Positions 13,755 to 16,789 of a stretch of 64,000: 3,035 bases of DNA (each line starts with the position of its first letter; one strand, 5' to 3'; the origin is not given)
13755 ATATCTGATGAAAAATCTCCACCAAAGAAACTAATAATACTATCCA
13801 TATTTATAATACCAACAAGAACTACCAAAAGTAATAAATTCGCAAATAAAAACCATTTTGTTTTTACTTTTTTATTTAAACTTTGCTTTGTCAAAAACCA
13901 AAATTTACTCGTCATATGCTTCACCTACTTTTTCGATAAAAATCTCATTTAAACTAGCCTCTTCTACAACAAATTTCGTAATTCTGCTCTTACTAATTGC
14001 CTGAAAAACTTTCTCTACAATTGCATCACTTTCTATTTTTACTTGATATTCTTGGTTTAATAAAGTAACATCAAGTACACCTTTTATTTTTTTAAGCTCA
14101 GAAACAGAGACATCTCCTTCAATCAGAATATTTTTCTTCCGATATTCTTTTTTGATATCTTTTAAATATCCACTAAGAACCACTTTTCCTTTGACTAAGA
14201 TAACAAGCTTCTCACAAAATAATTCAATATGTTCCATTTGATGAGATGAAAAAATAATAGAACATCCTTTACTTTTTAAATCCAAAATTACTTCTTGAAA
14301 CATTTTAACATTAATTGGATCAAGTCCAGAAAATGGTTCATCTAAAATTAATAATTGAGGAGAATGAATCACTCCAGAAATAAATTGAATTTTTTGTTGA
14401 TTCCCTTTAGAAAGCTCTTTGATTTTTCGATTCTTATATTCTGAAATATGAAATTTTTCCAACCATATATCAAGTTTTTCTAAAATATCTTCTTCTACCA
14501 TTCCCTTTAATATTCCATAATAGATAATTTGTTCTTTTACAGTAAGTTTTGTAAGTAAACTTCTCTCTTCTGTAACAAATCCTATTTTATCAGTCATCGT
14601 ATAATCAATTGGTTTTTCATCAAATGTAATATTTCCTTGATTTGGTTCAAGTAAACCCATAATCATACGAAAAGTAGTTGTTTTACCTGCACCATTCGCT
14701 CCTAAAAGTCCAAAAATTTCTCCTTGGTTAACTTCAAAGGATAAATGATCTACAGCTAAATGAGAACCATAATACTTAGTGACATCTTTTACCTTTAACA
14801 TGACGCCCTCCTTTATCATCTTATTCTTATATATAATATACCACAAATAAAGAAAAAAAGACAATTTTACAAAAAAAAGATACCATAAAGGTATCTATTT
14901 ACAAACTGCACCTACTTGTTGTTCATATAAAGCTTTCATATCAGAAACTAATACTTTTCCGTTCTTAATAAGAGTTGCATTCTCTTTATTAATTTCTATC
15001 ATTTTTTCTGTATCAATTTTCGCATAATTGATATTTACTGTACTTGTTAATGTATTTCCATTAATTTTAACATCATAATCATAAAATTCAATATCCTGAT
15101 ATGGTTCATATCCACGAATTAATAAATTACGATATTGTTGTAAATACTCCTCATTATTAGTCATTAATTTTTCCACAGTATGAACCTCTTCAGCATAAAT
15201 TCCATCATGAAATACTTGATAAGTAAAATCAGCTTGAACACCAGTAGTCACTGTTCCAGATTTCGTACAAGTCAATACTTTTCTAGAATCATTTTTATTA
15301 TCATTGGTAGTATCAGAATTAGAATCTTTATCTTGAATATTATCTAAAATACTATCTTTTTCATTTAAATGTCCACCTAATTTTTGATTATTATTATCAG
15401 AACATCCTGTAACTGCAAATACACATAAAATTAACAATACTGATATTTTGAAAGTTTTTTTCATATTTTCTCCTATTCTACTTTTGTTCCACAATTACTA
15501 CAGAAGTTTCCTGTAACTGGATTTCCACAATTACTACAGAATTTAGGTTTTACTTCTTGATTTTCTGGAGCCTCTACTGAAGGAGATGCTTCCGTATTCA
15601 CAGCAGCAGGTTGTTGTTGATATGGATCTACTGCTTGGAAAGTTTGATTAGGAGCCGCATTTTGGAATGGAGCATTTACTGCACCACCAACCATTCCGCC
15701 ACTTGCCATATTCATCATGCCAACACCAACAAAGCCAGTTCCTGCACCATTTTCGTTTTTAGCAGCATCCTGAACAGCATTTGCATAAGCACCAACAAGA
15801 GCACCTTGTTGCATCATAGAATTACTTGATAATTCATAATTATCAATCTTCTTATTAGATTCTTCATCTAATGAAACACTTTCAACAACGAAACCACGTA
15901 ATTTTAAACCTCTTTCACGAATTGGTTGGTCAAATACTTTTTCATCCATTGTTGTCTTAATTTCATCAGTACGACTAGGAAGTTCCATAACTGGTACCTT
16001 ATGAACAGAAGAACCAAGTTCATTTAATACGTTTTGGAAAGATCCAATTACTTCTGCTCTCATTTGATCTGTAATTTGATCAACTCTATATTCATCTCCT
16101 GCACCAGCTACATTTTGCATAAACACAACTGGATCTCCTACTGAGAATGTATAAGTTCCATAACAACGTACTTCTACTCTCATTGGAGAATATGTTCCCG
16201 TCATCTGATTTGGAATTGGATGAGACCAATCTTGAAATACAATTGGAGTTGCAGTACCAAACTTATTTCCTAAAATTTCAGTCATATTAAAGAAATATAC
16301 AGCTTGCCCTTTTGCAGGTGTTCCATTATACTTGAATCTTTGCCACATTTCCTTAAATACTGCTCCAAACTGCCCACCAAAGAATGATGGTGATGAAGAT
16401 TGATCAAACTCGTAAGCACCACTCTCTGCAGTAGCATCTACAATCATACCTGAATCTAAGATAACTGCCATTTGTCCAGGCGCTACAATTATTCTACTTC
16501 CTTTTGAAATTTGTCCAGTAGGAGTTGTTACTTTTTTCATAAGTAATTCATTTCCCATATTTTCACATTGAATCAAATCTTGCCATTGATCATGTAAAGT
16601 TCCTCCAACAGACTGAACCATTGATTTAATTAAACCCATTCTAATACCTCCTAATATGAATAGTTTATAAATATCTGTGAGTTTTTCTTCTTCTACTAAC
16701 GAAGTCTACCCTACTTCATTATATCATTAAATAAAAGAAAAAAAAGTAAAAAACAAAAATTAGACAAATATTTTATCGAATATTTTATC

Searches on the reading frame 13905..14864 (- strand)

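Call 22: search_protein_families(library=pfam, proteins=[window:13905-14864:-], max_evalue=0.001)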
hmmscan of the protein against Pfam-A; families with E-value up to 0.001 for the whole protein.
window:13905-14864:- (319 aa): 3 families
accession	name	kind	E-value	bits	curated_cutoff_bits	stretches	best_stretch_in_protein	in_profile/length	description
PF00005.33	ABC_tran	-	1.1e-30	107.4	25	1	39-178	2-136/137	ABC transporter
PF13732.12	DrrA1-3_C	-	3.8e-16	60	27.4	1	232-313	1-81/81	ATP-binding protein DrrA1-3-like, C-terminal domain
PF13304.12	AAA_21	-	3.1e-12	47.6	27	1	136-210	223-300/304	AAA domain, putative AbiEii toxin, Type IV TA system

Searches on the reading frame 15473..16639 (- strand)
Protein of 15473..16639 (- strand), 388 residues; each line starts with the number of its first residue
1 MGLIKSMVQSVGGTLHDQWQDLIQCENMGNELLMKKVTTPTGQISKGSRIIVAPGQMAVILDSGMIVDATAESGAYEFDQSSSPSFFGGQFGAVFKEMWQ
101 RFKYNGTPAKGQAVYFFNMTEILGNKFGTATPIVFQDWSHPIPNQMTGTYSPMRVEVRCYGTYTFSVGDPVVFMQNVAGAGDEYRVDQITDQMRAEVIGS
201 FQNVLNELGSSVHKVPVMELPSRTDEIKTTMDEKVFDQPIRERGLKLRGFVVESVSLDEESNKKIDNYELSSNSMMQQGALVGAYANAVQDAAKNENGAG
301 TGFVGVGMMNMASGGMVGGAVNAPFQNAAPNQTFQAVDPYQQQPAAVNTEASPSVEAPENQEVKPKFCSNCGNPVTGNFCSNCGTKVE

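Call 22: search_protein_families(library=pfam, proteins=[window:15473-16639:-], max_evalue=0.001)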
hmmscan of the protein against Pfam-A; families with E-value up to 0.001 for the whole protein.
window:15473-16639:- (388 aa): 2 families
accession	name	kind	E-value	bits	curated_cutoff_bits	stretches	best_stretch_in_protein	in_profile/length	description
PF13421.11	Band_7_1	-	1.2e-23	84.4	24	1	43-268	10-206/211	SPFH domain-Band 7 family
PF12773.13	DZR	-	0.00034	21.2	27.3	1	363-387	10-34/45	Double zinc ribbon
